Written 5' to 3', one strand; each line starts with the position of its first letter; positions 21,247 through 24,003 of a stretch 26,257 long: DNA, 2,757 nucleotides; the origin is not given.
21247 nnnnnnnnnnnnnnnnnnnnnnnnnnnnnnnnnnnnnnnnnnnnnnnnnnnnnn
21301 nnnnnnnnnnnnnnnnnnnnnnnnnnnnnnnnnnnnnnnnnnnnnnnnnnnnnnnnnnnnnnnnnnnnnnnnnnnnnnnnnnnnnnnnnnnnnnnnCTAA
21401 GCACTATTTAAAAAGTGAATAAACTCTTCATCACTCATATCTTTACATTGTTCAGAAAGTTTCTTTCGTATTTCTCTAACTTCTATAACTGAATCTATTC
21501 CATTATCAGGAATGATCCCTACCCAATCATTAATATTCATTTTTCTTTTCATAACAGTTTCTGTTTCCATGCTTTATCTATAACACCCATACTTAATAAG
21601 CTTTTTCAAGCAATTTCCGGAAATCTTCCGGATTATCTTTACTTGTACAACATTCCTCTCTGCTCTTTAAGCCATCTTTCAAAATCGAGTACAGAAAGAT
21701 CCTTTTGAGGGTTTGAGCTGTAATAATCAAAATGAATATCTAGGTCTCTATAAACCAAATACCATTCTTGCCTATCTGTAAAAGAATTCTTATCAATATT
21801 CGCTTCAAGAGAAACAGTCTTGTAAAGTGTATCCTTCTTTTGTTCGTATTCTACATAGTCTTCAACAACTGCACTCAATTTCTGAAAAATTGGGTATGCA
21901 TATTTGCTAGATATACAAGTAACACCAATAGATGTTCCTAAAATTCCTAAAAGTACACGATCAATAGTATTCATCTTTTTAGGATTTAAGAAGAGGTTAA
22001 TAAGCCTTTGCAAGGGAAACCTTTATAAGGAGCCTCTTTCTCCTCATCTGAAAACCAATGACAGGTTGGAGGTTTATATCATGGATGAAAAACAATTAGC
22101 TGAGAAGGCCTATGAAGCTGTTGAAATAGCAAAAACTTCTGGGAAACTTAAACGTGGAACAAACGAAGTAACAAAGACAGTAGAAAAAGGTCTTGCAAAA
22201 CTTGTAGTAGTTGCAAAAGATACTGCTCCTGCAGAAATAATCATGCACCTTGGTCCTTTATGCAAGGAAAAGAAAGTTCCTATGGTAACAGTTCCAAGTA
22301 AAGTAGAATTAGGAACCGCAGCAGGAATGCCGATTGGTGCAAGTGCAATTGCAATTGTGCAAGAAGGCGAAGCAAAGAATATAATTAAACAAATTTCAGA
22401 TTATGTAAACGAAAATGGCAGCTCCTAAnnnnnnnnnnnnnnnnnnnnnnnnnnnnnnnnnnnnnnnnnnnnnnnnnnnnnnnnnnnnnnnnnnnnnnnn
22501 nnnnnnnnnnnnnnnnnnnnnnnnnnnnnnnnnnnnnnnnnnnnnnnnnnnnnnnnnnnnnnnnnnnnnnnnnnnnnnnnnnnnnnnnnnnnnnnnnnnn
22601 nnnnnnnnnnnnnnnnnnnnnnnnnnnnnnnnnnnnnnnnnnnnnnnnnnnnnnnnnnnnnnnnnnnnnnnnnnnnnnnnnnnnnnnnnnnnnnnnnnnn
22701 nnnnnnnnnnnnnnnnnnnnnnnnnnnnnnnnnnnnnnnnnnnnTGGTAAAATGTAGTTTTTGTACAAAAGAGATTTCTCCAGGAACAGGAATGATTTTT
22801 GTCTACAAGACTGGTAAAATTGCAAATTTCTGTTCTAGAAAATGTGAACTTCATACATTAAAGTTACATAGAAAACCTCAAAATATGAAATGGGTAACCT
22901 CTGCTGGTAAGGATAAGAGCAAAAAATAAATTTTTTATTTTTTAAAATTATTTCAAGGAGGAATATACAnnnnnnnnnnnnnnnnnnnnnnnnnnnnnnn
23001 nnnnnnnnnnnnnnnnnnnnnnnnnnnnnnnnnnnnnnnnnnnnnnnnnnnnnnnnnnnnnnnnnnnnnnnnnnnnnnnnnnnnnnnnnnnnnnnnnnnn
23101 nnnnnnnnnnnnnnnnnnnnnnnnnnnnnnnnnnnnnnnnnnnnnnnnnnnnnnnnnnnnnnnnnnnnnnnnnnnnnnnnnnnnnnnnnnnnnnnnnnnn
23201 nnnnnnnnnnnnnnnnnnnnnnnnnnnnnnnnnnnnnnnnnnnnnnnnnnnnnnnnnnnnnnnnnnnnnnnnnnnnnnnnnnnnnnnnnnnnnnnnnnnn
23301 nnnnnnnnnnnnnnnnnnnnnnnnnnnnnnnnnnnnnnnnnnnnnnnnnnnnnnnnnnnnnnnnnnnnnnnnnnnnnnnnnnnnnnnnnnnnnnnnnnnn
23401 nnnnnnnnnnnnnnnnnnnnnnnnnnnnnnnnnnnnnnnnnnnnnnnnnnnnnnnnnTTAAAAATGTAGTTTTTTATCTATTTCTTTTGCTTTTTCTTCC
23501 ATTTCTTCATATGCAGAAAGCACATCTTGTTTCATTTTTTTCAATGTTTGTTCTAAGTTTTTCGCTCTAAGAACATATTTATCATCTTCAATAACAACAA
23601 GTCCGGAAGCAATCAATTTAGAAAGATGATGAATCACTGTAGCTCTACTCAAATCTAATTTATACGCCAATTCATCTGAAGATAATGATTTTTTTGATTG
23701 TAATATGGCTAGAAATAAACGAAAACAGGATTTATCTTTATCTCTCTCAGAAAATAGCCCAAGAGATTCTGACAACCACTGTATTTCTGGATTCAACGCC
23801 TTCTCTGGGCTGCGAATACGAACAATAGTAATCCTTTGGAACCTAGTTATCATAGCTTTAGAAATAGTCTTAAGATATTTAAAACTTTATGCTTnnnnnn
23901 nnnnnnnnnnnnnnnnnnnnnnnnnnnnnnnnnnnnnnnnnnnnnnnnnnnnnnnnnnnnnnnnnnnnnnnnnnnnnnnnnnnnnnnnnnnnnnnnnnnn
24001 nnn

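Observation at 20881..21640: Orphan PIN (VapC-like) gene flanked by three copies of a palindromic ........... motif. No canonical upstream antitoxin.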

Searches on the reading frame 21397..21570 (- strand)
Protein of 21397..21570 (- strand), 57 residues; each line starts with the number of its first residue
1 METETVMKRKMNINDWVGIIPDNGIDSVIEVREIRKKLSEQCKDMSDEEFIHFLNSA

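Call 7: search_protein_families(library=pfam, proteins=[window:21397-21570:-], max_evalue=1)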
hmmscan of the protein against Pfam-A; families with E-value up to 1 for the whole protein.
window:21397-21570:- (57 aa): 1 family
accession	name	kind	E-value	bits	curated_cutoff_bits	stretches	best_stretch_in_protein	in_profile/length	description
PF09011.16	HMG_box_2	-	0.019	16.1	22.4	1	27-53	27-53/72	HMG-box domain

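Call 8: search_protein_families(library=ncbifam, proteins=[window:21397-21570:-], max_evalue=1)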
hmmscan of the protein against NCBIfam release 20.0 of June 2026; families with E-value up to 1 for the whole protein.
window:21397-21570:- (57 aa): 1 family
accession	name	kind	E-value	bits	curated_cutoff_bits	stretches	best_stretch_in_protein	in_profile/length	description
NF011010.0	PRK14436.1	equivalog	0.072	13.5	117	1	8-35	27-54/91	acylphosphatase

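Call 10: find_encoding_contigs(protein=window:21397-21570:-, flank=6000, max_places=10)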
Protein window:21397-21570:- (57 aa): 1 contig read that carries it; 1 place shown.
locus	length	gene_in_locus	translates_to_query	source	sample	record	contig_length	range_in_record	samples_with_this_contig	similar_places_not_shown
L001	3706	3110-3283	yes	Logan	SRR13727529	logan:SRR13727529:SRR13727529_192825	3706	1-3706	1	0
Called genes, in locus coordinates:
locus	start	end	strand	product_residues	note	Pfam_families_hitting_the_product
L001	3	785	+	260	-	?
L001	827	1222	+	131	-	PF12840:HTH_20, PF08279:HTH_11 (weak), PF01022:HTH_5 (weak), PF13412:HTH_24 (weak)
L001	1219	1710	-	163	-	PF00334:NDK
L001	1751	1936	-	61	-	PF01246:Ribosomal_L24e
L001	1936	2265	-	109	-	PF01200:Ribosomal_S28e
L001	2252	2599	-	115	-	PF01248:Ribosomal_L7Ae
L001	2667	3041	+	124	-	-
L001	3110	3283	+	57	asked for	-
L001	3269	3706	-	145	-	?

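Call 12: find_homologous_proteins(query=window:21397-21570:-, max_evalue=0.01)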
Query window:21397-21570:- (57 aa): 2 proteins with E <= 0.01 among 2 candidates.
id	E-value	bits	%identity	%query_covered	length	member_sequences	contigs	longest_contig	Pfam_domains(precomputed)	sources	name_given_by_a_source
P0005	3.5e-30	119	100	100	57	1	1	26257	-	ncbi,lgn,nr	ncbi:MAG: hypothetical protein Q8R18_04455 [bacterium]|nr:hypothetical protein [bacterium]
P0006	1.7e-20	89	77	98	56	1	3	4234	-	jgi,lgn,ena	-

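Call 14: find_encoding_contigs(protein=P0006, flank=5000, max_places=5)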
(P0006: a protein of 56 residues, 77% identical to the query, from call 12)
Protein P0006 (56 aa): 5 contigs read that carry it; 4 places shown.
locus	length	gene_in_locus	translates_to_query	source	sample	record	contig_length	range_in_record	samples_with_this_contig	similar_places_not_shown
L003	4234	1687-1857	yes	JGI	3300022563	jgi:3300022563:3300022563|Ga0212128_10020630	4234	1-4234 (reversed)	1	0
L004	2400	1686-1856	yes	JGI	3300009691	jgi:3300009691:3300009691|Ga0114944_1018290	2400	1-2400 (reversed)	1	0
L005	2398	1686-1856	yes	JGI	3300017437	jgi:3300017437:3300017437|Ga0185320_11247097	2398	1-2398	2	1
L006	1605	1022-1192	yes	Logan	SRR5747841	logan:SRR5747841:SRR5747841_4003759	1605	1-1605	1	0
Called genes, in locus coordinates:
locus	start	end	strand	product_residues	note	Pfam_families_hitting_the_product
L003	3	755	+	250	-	?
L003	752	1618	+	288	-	PF00156:Pribosyltran (weak)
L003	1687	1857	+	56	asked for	-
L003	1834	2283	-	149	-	PF01850:PIN (weak)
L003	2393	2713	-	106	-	-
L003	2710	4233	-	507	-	?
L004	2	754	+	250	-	?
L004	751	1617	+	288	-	PF00156:Pribosyltran (weak)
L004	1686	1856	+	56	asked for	-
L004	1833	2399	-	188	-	?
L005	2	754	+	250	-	?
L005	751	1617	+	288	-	PF00156:Pribosyltran (weak)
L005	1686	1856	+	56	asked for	-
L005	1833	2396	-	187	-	?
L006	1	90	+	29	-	?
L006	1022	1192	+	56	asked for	-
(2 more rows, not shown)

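Call 25: find_homologous_proteins(query=A1, max_evalue=0.01)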
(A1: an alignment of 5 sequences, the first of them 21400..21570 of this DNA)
Query A1 (5 sequences) (57 aa, profile of the alignment): 461 proteins with E <= 0.01 among 525 candidates; the best 120 are listed.
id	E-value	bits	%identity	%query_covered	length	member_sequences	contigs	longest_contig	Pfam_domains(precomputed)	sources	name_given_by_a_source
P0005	1.3e-26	109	100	100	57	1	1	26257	-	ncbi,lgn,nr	ncbi:MAG: hypothetical protein Q8R18_04455 [bacterium]|nr:hypothetical protein [bacterium]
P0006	4.2e-26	108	77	98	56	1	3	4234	-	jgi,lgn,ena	-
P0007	1.6e-25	106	51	100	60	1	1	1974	-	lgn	-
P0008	4.4e-25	104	51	61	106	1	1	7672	-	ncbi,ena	-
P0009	5.8e-21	91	58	79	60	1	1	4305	-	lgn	-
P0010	6.6e-20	88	-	-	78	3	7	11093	PF17723.8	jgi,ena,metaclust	metaclust:\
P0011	9.6e-19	84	62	51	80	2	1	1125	PF17723.8,PF01402.28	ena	-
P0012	4.4e-18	82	55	51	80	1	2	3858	-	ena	-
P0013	5.2e-18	82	-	-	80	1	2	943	PF17723.8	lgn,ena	-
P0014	6.7e-18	81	66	51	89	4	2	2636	-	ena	-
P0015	7.7e-18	81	63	53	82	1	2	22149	PF01402.28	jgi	jgi:Arc/MetJ-type ribon-helix-helix transcriptional regulator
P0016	2.3e-17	80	-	-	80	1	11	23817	PF17723.8,PF01402.28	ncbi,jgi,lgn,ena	jgi:Arc/MetJ-type ribon-helix-helix transcriptional regulator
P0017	4.5e-17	79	57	65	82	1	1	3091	PF01402.28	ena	-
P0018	7.2e-17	78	49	65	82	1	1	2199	-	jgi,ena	jgi:Arc/MetJ-type ribon-helix-helix transcriptional regulator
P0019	7.2e-17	78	49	65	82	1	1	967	-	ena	-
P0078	4.2e-15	73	50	68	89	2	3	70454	PF01402.28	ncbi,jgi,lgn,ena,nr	ncbi:hypothetical protein AYK26_00795 [Euryarchaeota archaeon SM23-78]|nr:MAG: hypothetical protein 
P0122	2.9e-14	70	48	51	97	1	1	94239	PF17723.8,PF01402.28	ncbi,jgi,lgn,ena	-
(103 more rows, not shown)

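Call 38: search_solved_structures(query=A1, max_evalue=1, show_alignments=2)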
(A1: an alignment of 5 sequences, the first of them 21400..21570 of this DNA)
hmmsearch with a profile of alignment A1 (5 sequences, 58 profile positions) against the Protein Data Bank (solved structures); distinct sequences matched with E-value up to 1: 2.
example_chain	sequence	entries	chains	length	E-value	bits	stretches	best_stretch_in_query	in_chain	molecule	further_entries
5t8d_A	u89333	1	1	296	0.78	12.3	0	16-32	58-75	I-OnuI_e-vHIVInt_v2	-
4pby_C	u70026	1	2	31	0.83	12.2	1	29-42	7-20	Metastasis-associated protein MTA1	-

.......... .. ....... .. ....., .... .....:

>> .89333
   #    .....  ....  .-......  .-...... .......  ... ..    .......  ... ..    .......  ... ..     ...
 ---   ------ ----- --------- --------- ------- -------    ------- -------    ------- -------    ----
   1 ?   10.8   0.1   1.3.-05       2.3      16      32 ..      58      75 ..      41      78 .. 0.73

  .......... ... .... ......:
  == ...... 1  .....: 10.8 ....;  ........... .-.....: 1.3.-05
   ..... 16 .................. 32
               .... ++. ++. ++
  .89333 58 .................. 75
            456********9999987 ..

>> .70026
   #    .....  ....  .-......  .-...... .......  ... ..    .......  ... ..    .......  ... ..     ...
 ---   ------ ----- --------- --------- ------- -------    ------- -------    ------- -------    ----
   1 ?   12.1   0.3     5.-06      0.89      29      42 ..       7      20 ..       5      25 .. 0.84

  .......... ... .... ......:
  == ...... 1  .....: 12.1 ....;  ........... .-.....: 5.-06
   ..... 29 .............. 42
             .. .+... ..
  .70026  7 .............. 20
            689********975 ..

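Call 73: find_encoding_contigs(protein=P0078, flank=2500, max_places=2)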
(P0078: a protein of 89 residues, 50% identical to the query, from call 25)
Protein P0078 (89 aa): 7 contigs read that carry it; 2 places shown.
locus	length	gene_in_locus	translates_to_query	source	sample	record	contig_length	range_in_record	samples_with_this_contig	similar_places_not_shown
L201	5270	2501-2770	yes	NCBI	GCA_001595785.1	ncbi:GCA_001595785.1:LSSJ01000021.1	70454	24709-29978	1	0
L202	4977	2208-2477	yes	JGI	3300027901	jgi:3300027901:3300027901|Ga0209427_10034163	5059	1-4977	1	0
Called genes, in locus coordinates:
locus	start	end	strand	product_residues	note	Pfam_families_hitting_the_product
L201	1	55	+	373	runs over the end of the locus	-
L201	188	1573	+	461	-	-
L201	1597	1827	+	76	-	-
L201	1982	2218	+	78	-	-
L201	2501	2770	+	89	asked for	PF01402:RHH_1 (weak)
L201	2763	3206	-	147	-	PF01850:PIN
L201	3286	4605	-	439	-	PF27218:MJ0043_C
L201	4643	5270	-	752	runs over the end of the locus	PF17892:Cadherin_5 (faint), PF17963:Big_9 (faint)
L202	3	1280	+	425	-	?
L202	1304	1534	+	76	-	-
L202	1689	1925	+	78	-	-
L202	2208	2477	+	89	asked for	PF01402:RHH_1 (weak)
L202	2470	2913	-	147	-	PF01850:PIN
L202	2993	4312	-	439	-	PF27218:MJ0043_C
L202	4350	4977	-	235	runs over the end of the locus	?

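Call 74: find_encoding_contigs(protein=P0122, flank=2500, max_places=2)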
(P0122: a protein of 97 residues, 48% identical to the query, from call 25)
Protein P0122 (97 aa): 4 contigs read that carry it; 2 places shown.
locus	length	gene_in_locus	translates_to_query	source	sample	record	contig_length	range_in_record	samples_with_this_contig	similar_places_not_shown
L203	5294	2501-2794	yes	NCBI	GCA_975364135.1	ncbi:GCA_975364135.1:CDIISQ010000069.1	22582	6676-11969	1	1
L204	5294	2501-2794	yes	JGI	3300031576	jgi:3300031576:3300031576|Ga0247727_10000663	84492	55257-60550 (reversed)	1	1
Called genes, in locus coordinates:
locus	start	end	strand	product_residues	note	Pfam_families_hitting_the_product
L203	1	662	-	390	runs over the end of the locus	PF02163:Peptidase_M50, PF00595:PDZ (weak), PF13180:PDZ_2 (weak), PF17820:PDZ_6 (faint)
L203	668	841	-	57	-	-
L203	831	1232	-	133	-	PF21485:IF5A-like_N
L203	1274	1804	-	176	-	-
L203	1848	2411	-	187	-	PF01300:Sua5_yciO_yrdC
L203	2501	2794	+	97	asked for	PF01402:RHH_1, PF17723:RHH_8 (weak)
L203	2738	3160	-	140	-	PF01850:PIN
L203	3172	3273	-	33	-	-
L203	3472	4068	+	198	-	-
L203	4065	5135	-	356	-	PF00931:NB-ARC (weak), PF13191:AAA_16, PF05621:TniB (weak), PF00004:AAA (weak), PF05729:NACHT (weak), PF13401:AAA_22, PF22703:Cdc6_lid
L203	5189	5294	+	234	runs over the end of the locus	PF00702:Hydrolase, PF12710:HAD, PF13419:HAD_2, PF08282:Hydrolase_3 (faint)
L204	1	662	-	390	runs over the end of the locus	PF02163:Peptidase_M50, PF00595:PDZ (weak), PF13180:PDZ_2 (weak), PF17820:PDZ_6 (faint)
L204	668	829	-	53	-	-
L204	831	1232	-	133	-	PF21485:IF5A-like_N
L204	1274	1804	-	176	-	-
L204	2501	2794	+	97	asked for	PF01402:RHH_1, PF17723:RHH_8 (weak)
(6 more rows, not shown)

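Call 75: find_encoding_contigs(protein=P0008, flank=2500, max_places=2)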
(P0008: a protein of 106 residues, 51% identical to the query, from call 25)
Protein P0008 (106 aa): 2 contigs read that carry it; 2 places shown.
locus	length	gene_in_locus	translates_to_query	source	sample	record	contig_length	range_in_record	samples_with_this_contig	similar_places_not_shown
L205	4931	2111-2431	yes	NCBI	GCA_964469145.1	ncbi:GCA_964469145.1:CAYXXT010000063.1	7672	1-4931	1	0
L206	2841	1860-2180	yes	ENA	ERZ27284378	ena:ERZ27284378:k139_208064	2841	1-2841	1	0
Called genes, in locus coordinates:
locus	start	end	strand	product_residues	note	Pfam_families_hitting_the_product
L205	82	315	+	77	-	-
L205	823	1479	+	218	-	PF22090:Gins51_C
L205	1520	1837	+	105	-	PF00935:Ribosomal_L44 (weak)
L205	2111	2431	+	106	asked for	-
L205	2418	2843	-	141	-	PF01850:PIN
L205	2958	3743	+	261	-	-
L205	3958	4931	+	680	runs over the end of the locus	-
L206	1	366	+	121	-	?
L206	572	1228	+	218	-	PF22090:Gins51_C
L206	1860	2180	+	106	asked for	-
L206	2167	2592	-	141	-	PF01850:PIN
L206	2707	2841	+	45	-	?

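Call 82: search_protein_families(library=padloc, proteins=[window:21397-21570:-], max_evalue=0.01)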
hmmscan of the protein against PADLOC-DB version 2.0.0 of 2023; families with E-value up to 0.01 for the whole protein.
window:21397-21570:- (57 aa): 0 families

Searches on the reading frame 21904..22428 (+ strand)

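Call 7: search_protein_families(library=pfam, proteins=[window:21904-22428:+], max_evalue=1)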
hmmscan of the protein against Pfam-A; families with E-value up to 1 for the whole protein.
window:21904-22428:+ (174 aa): 3 families
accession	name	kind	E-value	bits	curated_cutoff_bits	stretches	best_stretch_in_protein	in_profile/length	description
PF01248.31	Ribosomal_L7Ae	-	1.7e-26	92.2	22.1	1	68-160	2-94/95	Ribosomal protein L7Ae/L30e/S12e/Gadd45 family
PF06153.16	CdAMP_rec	-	0.0085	16.7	27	1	63-139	18-96/109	Cyclic-di-AMP receptor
PF06897.17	DUF1269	-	0.32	11.8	26.9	0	86-116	45-75/100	Protein of unknown function (DUF1269)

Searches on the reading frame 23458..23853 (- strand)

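Call 7: search_protein_families(library=pfam, proteins=[window:23458-23853:-], max_evalue=1)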
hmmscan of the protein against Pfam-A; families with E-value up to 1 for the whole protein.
window:23458-23853:- (131 aa): 32 families (the best 25 are shown)
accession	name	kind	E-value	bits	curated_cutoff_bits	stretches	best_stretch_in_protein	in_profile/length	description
PF12840.13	HTH_20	-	5.6e-08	33.1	27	1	40-87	3-49/51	Helix-turn-helix domain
PF01022.26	HTH_5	-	1.8e-07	31.4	22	1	53-86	13-45/47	Bacterial regulatory protein, arsR family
PF08279.18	HTH_11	-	4.3e-07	30.2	25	1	48-88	6-46/55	HTH domain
PF13412.12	HTH_24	-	1.1e-06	28.6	21.9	1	48-86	9-47/48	Winged helix-turn-helix DNA-binding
PF01978.25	TrmB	-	0.00015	21.9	25.6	1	45-93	12-59/68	Sugar-specific transcriptional regulator TrmB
PF12802.13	MarR_2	-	0.00016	22.2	27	1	43-92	7-56/61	MarR family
PF14493.12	HTH_40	-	0.00018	22.2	27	1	54-117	10-74/89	Helix-turn-helix domain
PF09339.16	HTH_IclR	-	0.00039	20.6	22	1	45-86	7-48/52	IclR helix-turn-helix domain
PF01399.33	PCI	-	0.0011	19.5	22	1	45-86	28-69/84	PCI domain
PF14947.12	HTH_45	-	0.0012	19.3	25.5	1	45-106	6-68/77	Winged helix-turn-helix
PF01047.28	MarR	-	0.0028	18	24.6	1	48-86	9-47/59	MarR family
PF25213.1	HVO_A0261_N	-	0.0034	17.7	35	1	54-95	22-63/86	HVO_A0261 N-terminal domain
PF04157.22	EAP30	-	0.0038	17.4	26.8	1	35-90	161-219/219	EAP30/Vps36 family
PF21476.4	PF0610-like_N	-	0.0039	17.8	33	1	50-78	9-36/50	PF0610-like, N-terminal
PF13545.12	HTH_Crp_2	-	0.0046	17.3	27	1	56-95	22-62/70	Crp-like helix-turn-helix domain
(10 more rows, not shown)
